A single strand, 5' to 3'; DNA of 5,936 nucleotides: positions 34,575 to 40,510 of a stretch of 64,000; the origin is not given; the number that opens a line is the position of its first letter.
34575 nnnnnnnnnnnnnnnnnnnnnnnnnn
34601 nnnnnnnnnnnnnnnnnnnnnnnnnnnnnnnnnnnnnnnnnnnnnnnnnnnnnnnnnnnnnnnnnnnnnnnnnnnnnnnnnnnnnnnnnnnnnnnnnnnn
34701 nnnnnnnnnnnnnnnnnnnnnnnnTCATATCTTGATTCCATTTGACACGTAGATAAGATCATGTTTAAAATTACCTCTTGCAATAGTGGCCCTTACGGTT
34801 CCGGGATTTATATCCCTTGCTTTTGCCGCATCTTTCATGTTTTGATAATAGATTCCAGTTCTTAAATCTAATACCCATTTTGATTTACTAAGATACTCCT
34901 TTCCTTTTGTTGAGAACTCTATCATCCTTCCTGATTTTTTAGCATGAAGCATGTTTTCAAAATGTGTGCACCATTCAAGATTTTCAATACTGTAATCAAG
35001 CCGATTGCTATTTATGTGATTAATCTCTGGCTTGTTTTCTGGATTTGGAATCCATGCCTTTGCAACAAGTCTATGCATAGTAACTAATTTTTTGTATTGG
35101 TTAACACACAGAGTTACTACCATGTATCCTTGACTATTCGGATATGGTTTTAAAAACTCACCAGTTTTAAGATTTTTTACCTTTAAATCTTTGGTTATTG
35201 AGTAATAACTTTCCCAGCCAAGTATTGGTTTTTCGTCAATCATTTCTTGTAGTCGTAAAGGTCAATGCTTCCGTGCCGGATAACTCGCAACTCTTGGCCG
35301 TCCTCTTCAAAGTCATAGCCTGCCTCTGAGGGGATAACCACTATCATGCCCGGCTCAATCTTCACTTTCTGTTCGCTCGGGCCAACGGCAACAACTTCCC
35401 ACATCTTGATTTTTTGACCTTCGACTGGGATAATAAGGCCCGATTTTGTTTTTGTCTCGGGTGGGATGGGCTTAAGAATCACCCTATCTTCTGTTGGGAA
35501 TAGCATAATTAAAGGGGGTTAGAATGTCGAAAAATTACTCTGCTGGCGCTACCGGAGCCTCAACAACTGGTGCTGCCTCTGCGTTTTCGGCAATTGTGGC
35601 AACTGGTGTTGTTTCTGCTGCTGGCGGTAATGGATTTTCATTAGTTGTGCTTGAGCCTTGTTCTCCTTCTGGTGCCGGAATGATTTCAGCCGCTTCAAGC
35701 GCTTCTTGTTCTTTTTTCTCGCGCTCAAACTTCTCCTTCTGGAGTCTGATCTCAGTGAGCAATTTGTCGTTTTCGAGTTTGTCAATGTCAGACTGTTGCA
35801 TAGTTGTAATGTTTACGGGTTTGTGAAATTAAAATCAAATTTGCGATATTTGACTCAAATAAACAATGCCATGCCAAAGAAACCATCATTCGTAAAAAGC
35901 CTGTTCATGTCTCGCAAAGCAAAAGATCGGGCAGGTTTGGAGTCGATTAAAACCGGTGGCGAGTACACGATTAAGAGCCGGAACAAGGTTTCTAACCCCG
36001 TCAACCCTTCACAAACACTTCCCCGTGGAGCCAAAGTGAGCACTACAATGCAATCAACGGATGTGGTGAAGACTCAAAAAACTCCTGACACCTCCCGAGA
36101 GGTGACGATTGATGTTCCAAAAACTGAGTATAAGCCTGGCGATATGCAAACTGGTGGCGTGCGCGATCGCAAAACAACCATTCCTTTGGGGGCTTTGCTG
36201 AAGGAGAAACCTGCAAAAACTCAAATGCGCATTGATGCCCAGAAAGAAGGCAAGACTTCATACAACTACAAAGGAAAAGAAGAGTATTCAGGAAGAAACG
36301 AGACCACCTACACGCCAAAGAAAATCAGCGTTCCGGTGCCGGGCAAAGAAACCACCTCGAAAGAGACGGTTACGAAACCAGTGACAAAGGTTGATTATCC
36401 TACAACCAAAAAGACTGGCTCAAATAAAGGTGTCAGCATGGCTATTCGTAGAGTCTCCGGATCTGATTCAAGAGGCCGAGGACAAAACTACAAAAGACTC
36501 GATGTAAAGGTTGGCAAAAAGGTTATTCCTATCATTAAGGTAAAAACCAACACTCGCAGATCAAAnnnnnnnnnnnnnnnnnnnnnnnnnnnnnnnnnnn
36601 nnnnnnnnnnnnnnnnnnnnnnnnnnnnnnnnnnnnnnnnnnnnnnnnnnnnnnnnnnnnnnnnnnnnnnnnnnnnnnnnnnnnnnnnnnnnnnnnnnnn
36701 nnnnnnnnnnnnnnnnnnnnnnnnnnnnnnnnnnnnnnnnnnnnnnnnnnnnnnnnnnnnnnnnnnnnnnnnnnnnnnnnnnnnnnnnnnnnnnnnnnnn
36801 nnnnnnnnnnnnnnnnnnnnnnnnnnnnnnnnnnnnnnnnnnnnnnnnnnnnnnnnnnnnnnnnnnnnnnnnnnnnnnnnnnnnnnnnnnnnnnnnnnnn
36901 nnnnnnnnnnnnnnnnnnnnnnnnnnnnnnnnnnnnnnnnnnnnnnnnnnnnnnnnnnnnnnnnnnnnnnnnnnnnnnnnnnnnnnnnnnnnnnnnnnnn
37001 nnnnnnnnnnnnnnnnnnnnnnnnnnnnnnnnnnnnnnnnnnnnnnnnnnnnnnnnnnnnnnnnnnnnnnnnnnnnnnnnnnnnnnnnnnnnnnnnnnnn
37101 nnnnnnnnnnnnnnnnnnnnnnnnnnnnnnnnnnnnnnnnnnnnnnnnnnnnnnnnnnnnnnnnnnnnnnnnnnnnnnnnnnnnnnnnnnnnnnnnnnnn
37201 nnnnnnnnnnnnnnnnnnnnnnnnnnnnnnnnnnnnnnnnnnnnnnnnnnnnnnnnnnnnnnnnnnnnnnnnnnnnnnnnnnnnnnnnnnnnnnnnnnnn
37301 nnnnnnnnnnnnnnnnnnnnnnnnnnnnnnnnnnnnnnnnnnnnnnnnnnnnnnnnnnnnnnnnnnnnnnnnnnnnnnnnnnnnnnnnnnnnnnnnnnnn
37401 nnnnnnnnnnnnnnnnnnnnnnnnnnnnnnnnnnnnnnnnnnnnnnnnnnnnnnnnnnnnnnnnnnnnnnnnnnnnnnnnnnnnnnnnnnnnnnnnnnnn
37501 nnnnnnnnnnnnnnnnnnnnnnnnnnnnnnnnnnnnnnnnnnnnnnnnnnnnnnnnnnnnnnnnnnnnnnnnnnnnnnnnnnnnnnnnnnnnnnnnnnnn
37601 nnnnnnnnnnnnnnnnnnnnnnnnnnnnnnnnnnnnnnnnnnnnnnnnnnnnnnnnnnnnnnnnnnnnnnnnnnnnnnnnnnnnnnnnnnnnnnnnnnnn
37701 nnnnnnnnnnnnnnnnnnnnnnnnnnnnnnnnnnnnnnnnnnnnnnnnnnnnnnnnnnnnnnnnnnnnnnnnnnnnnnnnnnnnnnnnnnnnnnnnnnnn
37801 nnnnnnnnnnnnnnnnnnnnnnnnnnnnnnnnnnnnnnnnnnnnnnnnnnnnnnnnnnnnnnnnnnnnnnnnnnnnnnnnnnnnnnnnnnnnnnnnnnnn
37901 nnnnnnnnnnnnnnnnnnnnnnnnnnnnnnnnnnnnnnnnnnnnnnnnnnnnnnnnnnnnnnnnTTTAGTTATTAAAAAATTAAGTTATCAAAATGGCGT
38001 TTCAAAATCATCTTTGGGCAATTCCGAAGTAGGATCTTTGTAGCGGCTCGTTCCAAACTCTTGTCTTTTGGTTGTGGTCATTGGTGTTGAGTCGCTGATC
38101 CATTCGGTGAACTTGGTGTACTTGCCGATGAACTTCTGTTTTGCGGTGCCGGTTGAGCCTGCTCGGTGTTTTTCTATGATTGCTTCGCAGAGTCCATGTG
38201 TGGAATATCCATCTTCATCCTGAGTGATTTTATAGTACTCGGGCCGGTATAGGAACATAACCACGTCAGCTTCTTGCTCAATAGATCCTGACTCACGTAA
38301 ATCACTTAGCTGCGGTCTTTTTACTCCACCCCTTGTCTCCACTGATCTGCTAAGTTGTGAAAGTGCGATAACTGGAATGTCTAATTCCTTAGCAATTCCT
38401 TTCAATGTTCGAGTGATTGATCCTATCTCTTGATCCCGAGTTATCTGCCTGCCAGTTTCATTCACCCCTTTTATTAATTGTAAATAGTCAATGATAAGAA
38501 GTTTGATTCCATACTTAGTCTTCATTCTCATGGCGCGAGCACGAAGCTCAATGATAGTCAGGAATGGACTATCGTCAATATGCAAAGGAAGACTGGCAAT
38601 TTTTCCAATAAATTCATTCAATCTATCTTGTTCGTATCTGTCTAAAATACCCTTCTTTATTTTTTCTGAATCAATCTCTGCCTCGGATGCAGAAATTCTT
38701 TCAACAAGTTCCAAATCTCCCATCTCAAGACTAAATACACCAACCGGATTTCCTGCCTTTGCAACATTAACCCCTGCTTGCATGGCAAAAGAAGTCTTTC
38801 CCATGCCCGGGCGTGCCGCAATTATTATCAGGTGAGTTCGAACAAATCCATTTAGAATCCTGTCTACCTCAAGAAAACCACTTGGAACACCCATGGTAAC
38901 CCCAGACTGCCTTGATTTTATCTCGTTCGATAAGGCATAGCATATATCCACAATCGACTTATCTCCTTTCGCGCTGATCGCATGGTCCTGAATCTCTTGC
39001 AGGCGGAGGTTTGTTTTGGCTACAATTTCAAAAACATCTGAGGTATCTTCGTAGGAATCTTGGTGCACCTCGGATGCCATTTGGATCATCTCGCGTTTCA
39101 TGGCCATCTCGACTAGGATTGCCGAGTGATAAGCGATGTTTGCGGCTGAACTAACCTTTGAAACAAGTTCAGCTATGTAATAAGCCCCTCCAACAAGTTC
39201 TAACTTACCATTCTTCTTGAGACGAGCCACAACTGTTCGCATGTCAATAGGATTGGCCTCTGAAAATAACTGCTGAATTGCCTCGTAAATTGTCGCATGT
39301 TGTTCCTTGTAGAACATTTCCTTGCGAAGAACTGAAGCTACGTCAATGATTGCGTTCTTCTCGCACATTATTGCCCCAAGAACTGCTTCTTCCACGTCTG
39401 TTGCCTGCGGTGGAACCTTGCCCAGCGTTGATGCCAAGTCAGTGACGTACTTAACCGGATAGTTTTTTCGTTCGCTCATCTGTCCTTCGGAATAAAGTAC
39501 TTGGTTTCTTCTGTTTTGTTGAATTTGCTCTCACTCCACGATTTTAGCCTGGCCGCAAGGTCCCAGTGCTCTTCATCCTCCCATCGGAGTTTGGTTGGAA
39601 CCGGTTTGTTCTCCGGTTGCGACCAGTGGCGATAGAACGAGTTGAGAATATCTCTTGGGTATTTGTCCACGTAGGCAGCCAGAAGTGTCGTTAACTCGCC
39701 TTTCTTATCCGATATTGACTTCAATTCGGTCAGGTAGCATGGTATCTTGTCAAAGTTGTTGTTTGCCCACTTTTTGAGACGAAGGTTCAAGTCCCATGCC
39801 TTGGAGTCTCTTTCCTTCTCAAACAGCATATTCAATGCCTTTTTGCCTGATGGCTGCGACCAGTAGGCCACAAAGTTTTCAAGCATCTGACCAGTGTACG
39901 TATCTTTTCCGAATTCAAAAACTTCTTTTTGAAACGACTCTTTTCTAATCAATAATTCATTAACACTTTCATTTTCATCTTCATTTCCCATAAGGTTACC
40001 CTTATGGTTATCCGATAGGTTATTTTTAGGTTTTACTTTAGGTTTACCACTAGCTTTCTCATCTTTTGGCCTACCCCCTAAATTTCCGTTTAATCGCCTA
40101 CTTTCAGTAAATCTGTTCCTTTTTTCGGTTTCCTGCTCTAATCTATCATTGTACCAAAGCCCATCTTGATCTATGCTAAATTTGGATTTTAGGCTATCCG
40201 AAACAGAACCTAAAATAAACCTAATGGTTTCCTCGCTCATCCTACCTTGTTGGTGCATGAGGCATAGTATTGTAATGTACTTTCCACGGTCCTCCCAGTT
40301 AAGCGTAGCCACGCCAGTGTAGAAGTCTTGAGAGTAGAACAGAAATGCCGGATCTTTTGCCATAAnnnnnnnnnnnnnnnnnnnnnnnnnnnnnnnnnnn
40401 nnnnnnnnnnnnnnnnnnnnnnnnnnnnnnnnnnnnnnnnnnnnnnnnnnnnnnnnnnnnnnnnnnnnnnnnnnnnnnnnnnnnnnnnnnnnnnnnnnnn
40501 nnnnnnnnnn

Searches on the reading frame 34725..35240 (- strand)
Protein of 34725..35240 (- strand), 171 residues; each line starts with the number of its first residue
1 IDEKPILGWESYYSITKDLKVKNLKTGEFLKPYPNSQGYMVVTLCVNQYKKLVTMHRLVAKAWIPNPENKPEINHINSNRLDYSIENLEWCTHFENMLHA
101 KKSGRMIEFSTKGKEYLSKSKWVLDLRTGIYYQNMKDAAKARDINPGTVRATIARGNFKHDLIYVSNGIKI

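Call 75: search_protein_families(library=phrogs, proteins=[window:34725-35240:-], max_evalue=0.00001)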
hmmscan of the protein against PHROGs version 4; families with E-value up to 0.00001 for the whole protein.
window:34725-35240:- (171 aa): 6 families
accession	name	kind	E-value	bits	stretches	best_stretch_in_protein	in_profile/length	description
phrog_59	-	DNA, RNA and nucleotide metabolism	1.9e-38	133.9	1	4-160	141-274/423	HNH endonuclease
phrog_959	-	DNA, RNA and nucleotide metabolism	9.4e-28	97.7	1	4-108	9-114/138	HNH endonuclease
phrog_37683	-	unknown function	8.5e-20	72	1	16-115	124-220/279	-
phrog_99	-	DNA, RNA and nucleotide metabolism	6.2e-16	60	1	7-143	115-253/383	HNH endonuclease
phrog_1492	-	DNA, RNA and nucleotide metabolism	4e-15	56.9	1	5-105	49-164/414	HNH endonuclease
phrog_7545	-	DNA, RNA and nucleotide metabolism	9.9e-06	26.8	0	34-105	63-139/160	HNH endonuclease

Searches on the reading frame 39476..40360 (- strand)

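Call 26: search_protein_families(library=pfam, proteins=[window:39476-40360:-], max_evalue=0.001)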
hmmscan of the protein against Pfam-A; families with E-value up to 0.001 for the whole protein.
window:39476-40360:- (294 aa): 0 families

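Call 53: search_protein_families(library=phrogs, proteins=[window:39476-40360:-], max_evalue=0.001)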
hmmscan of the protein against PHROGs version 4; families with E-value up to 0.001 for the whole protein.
window:39476-40360:- (294 aa): 3 families
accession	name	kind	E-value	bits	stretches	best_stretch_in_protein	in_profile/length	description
phrog_19415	-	unknown function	3.5e-21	77.2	2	212-285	137-208/224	-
phrog_9327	-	DNA, RNA and nucleotide metabolism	5e-08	33.9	1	7-195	8-200/276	primosomal protein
phrog_21472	-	unknown function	8.5e-05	23.3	1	59-120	68-129/299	-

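Call 104: search_protein_families(library=ncbifam, proteins=[window:39476-40360:-], max_evalue=0.01)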
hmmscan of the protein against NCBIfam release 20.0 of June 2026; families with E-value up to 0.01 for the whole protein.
window:39476-40360:- (294 aa): 0 families
